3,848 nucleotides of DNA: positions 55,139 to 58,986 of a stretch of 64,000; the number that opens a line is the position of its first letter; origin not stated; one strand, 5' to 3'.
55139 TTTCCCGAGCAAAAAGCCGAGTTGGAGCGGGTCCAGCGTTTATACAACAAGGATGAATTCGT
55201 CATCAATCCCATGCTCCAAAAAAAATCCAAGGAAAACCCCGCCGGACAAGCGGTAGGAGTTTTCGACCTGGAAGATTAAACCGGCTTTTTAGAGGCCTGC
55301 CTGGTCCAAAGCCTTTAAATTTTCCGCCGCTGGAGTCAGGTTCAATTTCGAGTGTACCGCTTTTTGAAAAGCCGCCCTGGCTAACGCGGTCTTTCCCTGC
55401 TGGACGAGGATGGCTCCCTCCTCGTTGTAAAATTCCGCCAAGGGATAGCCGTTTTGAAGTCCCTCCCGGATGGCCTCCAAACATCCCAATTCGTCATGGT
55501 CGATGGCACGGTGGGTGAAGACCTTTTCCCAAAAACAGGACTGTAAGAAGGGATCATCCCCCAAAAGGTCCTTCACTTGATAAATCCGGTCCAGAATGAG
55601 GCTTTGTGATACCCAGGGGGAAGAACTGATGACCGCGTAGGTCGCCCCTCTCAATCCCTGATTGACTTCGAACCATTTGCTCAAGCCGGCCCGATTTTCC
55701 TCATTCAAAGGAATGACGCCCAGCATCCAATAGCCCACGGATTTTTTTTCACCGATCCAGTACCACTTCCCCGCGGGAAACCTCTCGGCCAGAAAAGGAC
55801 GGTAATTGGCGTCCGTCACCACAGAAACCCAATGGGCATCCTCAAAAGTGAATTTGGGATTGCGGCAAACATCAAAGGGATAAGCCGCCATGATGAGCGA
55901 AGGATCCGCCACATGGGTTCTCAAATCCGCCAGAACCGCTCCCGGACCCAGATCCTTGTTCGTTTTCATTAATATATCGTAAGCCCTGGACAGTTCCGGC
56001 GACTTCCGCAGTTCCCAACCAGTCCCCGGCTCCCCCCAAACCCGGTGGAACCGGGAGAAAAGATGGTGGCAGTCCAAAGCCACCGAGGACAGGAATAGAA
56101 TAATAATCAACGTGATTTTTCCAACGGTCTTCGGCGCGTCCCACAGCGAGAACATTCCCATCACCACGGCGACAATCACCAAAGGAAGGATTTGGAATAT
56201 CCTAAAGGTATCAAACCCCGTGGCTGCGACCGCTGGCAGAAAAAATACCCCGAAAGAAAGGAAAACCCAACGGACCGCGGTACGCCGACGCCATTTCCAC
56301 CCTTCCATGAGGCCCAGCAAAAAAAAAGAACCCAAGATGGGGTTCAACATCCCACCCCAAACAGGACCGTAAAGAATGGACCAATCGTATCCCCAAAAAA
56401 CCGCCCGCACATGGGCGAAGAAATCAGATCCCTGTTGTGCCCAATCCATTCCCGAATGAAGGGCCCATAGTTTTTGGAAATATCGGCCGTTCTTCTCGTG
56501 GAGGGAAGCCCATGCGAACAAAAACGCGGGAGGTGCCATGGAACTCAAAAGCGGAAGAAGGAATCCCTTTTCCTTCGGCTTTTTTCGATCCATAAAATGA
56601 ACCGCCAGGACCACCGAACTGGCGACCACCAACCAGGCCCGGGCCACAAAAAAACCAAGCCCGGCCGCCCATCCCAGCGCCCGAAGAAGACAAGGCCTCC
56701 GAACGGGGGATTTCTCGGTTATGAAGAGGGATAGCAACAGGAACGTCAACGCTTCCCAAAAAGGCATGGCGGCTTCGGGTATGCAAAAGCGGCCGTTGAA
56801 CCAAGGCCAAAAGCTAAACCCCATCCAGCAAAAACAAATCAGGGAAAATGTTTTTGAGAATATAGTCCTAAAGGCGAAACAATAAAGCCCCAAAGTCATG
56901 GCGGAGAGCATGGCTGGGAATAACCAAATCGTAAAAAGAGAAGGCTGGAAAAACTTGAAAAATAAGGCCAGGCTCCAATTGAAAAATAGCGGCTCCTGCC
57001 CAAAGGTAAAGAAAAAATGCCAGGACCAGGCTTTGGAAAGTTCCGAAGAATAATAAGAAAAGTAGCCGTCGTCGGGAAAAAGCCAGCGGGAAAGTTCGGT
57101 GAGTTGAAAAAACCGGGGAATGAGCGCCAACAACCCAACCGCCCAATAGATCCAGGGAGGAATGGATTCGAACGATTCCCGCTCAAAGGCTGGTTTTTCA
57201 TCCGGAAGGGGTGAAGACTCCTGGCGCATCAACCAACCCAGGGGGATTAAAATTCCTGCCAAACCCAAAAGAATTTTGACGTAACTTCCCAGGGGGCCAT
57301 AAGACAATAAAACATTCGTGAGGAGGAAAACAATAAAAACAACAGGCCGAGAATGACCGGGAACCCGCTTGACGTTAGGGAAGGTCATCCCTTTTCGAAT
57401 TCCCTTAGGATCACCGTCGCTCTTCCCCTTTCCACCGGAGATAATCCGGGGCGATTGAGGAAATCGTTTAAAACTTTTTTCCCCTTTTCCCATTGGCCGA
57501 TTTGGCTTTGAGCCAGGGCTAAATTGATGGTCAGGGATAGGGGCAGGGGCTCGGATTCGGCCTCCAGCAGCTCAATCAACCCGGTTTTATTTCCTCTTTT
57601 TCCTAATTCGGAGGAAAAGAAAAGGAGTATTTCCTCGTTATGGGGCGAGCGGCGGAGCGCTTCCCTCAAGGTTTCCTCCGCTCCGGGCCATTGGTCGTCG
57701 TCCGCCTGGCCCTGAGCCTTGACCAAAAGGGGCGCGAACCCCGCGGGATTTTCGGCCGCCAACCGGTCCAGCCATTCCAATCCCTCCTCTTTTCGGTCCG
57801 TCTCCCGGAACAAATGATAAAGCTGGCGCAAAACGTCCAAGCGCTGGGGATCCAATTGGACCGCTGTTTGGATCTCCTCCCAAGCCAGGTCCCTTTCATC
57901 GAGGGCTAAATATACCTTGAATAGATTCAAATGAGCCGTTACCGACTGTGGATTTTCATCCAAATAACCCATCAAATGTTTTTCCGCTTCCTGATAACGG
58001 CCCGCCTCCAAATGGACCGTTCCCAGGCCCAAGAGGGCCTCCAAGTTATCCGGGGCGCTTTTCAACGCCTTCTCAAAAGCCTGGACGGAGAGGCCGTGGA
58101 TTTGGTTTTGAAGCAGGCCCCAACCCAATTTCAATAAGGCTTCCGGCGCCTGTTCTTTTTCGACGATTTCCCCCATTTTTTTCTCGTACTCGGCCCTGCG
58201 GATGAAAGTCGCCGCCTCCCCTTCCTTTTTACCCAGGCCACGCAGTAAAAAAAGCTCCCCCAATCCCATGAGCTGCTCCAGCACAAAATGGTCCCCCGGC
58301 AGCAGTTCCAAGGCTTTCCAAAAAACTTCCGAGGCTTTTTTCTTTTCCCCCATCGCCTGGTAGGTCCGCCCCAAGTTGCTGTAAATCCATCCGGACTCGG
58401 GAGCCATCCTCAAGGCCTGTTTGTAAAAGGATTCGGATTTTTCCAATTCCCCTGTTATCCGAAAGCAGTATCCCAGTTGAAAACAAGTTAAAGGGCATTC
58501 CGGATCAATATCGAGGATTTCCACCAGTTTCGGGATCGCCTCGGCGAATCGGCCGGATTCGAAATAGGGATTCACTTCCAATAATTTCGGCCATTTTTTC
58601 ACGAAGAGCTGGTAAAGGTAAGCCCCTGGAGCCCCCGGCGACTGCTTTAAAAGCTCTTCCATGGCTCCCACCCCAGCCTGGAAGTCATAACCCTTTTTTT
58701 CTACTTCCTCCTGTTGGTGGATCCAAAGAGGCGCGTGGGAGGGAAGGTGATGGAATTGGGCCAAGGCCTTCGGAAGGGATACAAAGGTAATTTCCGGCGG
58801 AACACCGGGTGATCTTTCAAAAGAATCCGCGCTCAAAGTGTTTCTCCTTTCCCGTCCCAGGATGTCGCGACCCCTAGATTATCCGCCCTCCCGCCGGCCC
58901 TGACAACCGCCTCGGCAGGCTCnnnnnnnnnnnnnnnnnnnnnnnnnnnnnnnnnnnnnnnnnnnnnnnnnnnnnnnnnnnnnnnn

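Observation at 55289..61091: Paralogous GT-C (ArnT/PMT/TMTC-like) membrane proteins with C-terminal TPRs flanking a TPR protein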

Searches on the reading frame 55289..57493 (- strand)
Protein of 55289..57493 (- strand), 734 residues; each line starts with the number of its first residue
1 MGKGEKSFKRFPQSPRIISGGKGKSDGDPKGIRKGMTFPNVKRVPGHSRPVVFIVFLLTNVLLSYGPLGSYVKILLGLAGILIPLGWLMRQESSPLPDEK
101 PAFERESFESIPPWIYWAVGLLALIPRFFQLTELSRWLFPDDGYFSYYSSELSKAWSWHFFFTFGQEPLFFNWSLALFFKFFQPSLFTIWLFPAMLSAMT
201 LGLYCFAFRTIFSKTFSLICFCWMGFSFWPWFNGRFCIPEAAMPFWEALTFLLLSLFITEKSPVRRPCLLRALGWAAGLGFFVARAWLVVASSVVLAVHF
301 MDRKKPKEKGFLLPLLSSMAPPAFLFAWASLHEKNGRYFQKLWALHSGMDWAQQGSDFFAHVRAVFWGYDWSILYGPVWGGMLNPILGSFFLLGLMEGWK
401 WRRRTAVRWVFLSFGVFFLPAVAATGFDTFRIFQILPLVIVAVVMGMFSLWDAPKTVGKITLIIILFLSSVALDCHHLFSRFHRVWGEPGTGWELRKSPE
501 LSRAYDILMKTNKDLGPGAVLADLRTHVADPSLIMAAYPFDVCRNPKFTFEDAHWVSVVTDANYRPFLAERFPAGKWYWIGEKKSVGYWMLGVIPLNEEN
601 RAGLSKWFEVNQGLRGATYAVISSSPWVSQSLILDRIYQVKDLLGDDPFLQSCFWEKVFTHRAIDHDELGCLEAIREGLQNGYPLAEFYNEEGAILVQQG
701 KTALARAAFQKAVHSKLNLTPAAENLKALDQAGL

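Call 3: search_protein_families(library=pfam, proteins=[window:55289-57493:-], max_evalue=1)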
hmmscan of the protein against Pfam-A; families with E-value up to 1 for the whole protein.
window:55289-57493:- (734 aa): 4 families
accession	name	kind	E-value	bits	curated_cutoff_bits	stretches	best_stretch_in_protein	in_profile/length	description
PF07719.23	TPR_2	-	0.0085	16.6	27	1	686-713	1-28/34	Tetratricopeptide repeat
PF10414.14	CysG_dimeriser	-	0.033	14.4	23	0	654-680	29-55/58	Sirohaem synthase dimerisation region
PF09976.15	TPR_21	-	0.039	14.1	25.5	1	686-715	146-175/193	Tetratricopeptide repeat-like domain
PF00515.34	TPR_1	-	0.28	11.5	27.8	1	686-713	1-28/34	Tetratricopeptide repeat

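Call 4: search_protein_families(library=ncbifam, proteins=[window:55289-57493:-], max_evalue=1)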
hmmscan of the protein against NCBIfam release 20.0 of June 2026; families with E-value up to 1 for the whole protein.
window:55289-57493:- (734 aa): 3 families
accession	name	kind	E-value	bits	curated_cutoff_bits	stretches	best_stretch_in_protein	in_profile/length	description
TIGR02917.1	PEP_TPR_lipo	equivalog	0.011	13.6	312.2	1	678-731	457-510/899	XrtA/PEP-CTERM system TPR-repeat protein PrsT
NF033758.1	gliding_GltE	equivalog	0.082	11.9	225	1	684-731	84-131/411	adventurous gliding motility TPR repeat lipoprotein GltE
NF047321.1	SCO7613_CTERM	domain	0.98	9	45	1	393-465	63-138/188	SCO7613 C-terminal domain-containing membrane protein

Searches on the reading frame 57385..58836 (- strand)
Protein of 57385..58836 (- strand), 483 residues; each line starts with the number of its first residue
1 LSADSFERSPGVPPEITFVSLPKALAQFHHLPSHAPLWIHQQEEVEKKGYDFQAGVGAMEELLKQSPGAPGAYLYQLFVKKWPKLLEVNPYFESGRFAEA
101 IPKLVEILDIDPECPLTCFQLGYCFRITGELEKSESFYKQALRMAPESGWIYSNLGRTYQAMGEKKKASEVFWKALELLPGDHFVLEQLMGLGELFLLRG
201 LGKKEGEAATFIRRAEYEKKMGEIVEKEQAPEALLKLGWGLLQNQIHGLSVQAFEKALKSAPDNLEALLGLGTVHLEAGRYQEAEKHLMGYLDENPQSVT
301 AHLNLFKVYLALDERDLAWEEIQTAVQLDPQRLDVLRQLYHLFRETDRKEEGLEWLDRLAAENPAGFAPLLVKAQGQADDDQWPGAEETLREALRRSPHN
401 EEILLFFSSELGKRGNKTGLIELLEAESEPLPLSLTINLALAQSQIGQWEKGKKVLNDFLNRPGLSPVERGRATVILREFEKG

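Call 3: search_protein_families(library=pfam, proteins=[window:57385-58836:-], max_evalue=1)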
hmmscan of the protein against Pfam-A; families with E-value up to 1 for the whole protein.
window:57385-58836:- (483 aa): 28 families (the best 25 are shown)
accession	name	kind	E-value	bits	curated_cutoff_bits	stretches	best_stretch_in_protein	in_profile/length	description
PF14559.12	TPR_19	-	5.3e-30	104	25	5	252-298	12-58/68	Tetratricopeptide repeat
PF07719.23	TPR_2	-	2e-25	87.2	27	5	116-147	2-33/34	Tetratricopeptide repeat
PF13428.12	TPR_14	-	2e-25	87.1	23.5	5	266-305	2-41/44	Tetratricopeptide repeat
PF00515.34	TPR_1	-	4.3e-22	77.4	27.8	3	151-181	3-33/34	Tetratricopeptide repeat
PF13181.12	TPR_8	-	6.4e-20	70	25.7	2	118-147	4-33/34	Tetratricopeptide repeat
PF13432.12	TPR_16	-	1e-18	67.8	32.7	2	236-298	2-64/65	Tetratricopeptide repeat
PF13431.12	TPR_17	-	2.1e-17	62.3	24.4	2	253-285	1-33/34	Tetratricopeptide repeat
PF13424.12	TPR_12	-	2e-16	60.4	30.1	3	120-179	8-75/77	Tetratricopeptide repeat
PF13414.12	TPR_11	-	3.3e-14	52.7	26.8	2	125-163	4-42/42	TPR repeat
PF13176.12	TPR_7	-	1.5e-12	47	27.9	2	152-178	2-28/36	Tetratricopeptide repeat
PF13174.12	TPR_6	-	6.4e-11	42.6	26.3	1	266-298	1-33/33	Tetratricopeptide repeat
PF23914.1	TPR_CcmH_CycH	-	2.1e-09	37.8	42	2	292-401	43-155/158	Cytochrome c-type biogenesis protein H TPR domain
PF13371.12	TPR_9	-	3.4e-09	37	35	1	253-302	17-66/73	Tetratricopeptide repeat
PF13374.12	TPR_10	-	4.3e-09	36.5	27.5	2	151-178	4-31/42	Tetratricopeptide repeat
PF14561.12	TPR_20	-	7.6e-08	33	25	1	250-314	7-73/90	Tetratricopeptide repeat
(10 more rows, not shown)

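Call 4: search_protein_families(library=ncbifam, proteins=[window:57385-58836:-], max_evalue=1)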
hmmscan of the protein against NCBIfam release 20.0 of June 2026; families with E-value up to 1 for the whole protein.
window:57385-58836:- (483 aa): 35 families (the best 25 are shown)
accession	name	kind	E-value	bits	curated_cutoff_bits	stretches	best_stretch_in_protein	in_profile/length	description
NF040959.1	MamA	equivalog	2e-26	92.7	200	2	228-358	68-198/204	magnetosome protein MamA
TIGR02917.1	PEP_TPR_lipo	equivalog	1.6e-25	89.2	312.2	1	90-457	440-794/899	XrtA/PEP-CTERM system TPR-repeat protein PrsT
TIGR02521.1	type_IV_pilW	equivalog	3.6e-19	69.2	154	3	91-177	41-127/234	type IV pilus biogenesis/stability protein PilW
NF033920.0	C39_PA2778_fam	equivalog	5.9e-15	55.4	150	3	240-330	165-255/255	PA2778 family cysteine peptidase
TIGR03939.1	PGA_TPR_OMP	equivalog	5.6e-14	51.3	366.65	3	249-344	104-199/800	poly-beta-1,6 N-acetyl-D-glucosamine export porin PgaA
NF033758.1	gliding_GltE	equivalog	1e-11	44.5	225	2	230-334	221-325/411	adventurous gliding motility TPR repeat lipoprotein GltE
TIGR00540.1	TPR_hemY_coli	hypoth_equivalog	6.8e-11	41.5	142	2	226-318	289-378/385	heme biosynthesis-associated TPR protein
TIGR02795.1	tol_pal_ybgF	equivalog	2.3e-09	37.9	90.1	1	273-357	10-100/119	tol-pal system protein YbgF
NF033762.1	social_mot_Tgl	equivalog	2.5e-09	36.9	225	2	247-358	82-195/252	social motility TPR repeat lipoprotein Tgl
NF008757.0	PRK11788.1-5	equivalog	4.4e-09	36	363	2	273-403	188-318/388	lipopolysaccharide assembly protein LapB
NF008756.0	PRK11788.1-4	equivalog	4.9e-09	35.7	474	2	287-400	202-315/389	lipopolysaccharide assembly protein LapB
TIGR02552.1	LcrH_SycD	equivalog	6.5e-09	35.6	104.8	2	261-330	48-117/136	SycD/LcrH family type III secretion system chaperone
NF052415.1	T3SS_chap_SctY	equivalog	1.2e-08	35.4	70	1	228-327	3-105/106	type III secretion apparatus assembly chaperone SctY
NF008755.0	PRK11788.1-3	equivalog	1.3e-08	34.6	430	2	276-403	191-318/388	lipopolysaccharide assembly protein LapB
NF047507.1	TPR_BatC_Lepto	exception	2.5e-08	33.6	175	2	250-351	43-148/214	TPR repeat-containing protein BatC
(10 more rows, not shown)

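Call 64: find_homologous_proteins(query=window:57385-58836:-, max_evalue=1e-10)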
Query window:57385-58836:- (483 aa): 136 proteins with E <= 1e-10 among 8000 candidates; the best 120 are listed.
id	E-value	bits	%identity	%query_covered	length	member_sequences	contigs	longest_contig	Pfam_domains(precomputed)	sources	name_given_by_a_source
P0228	0.0e+0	1085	100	100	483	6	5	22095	PF13431.13,PF23914.2,PF25062.2,PF13414.13,PF13176.13,PF13428.13,PF13374.13,PF14559.13,PF13371.13,PF00515.35,PF13424.13,PF21033.5,PF13432.13,PF13429.13,PF13181.13,PF14561.13,PF07719.24,PF13174.13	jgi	-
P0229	1.7e-257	873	83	98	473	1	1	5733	PF13431.13,PF23914.2,PF25062.2,PF13414.13,PF13176.13,PF13428.13,PF13374.13,PF14559.13,PF13371.13,PF00515.35,PF12895.14,PF13424.13,PF13432.13,PF13181.13,PF07719.24,PF13174.13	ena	-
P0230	3.4e-249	845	78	100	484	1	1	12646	PF13431.13,PF23914.2,PF25062.2,PF13176.13,PF13428.13,PF13374.13,PF14559.13,PF13371.13,PF00515.35,PF13424.13,PF13432.13,PF13181.13,PF07719.24,PF13174.13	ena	-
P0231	1.5e-245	833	77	100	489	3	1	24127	PF13431.13,PF23914.2,PF25062.2,PF13414.13,PF13176.13,PF13428.13,PF04733.21,PF13374.13,PF14559.13,PF13371.13,PF00515.35,PF12895.14,PF13424.13,PF13432.13,PF13181.13,PF07719.24,PF13174.13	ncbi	-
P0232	3.4e-224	763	70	100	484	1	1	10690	PF13431.13,PF23914.2,PF13414.13,PF13176.13,PF13428.13,PF13374.13,PF07721.21,PF14559.13,PF00515.35,PF13424.13,PF21033.5,PF13432.13,PF13181.13,PF07719.24,PF13174.13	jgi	jgi:tetratricopeptide (TPR) repeat protein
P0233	2.2e-222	757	71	100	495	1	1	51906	PF13431.13,PF23914.2,PF25062.2,PF13414.13,PF13176.13,PF13428.13,PF04733.21,PF13374.13,PF07721.21,PF14559.13,PF13371.13,PF00515.35,PF12895.14,PF13424.13,PF21033.5,PF13432.13,PF13181.13,PF07719.24,PF13174.13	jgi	jgi:tetratricopeptide (TPR) repeat protein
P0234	2.3e-222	757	70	100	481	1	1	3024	PF13431.13,PF23914.2,PF13414.13,PF13176.13,PF13428.13,PF04733.21,PF13374.13,PF07721.21,PF14559.13,PF00515.35,PF12895.14,PF13424.13,PF13432.13,PF13181.13,PF07719.24,PF13174.13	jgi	-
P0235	1.7e-220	751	70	100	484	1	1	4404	PF13431.13,PF23914.2,PF25062.2,PF13414.13,PF13176.13,PF13428.13,PF04733.21,PF13374.13,PF07721.21,PF14559.13,PF13371.13,PF00515.35,PF13424.13,PF13432.13,PF13181.13,PF07719.24,PF13174.13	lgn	-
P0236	3.5e-220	750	70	100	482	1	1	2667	PF13431.13,PF23914.2,PF13414.13,PF13176.13,PF13428.13,PF13374.13,PF07721.21,PF14559.13,PF13371.13,PF00515.35,PF13424.13,PF21033.5,PF13432.13,PF13181.13,PF07719.24,PF13174.13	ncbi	-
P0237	4.0e-220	749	69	100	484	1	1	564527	PF13431.13,PF23914.2,PF13414.13,PF13176.13,PF13428.13,PF04733.21,PF13374.13,PF07721.21,PF14559.13,PF13371.13,PF00515.35,PF13424.13,PF13432.13,PF13181.13,PF07719.24,PF13174.13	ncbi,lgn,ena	-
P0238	1.7e-219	747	70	100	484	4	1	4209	PF13431.13,PF23914.2,PF13414.13,PF13176.13,PF13428.13,PF04733.21,PF13374.13,PF07721.21,PF14559.13,PF13371.13,PF00515.35,PF12895.14,PF13424.13,PF21033.5,PF13432.13,PF13181.13,PF07719.24,PF13174.13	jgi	jgi:tetratricopeptide (TPR) repeat protein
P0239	7.3e-219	745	69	100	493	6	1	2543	PF13431.13,PF23914.2,PF25062.2,PF13414.13,PF13176.13,PF13428.13,PF04733.21,PF13374.13,PF07721.21,PF14559.13,PF13371.13,PF00515.35,PF13424.13,PF21033.5,PF13432.13,PF13181.13,PF07719.24,PF13174.13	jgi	jgi:tetratricopeptide (TPR) repeat protein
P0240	1.3e-218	744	69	98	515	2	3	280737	PF13431.13,PF23914.2,PF25062.2,PF13414.13,PF13176.13,PF13428.13,PF04733.21,PF13374.13,PF14559.13,PF13371.13,PF00515.35,PF12895.14,PF13424.13,PF21033.5,PF13432.13,PF13429.13,PF13181.13,PF07719.24,PF13174.13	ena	-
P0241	4.3e-216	736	69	100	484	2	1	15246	PF13431.13,PF23914.2,PF25062.2,PF13414.13,PF25058.2,PF13176.13,PF13428.13,PF13374.13,PF07721.21,PF14559.13,PF13371.13,PF00515.35,PF13424.13,PF13432.13,PF13181.13,PF14561.13,PF07719.24,PF13174.13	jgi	-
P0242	5.6e-216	736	68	100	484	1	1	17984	PF13431.13,PF23914.2,PF13414.13,PF13176.13,PF13428.13,PF04733.21,PF13374.13,PF07721.21,PF14559.13,PF13371.13,PF00515.35,PF12895.14,PF13424.13,PF21033.5,PF13432.13,PF13429.13,PF13181.13,PF07719.24,PF13174.13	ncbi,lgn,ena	-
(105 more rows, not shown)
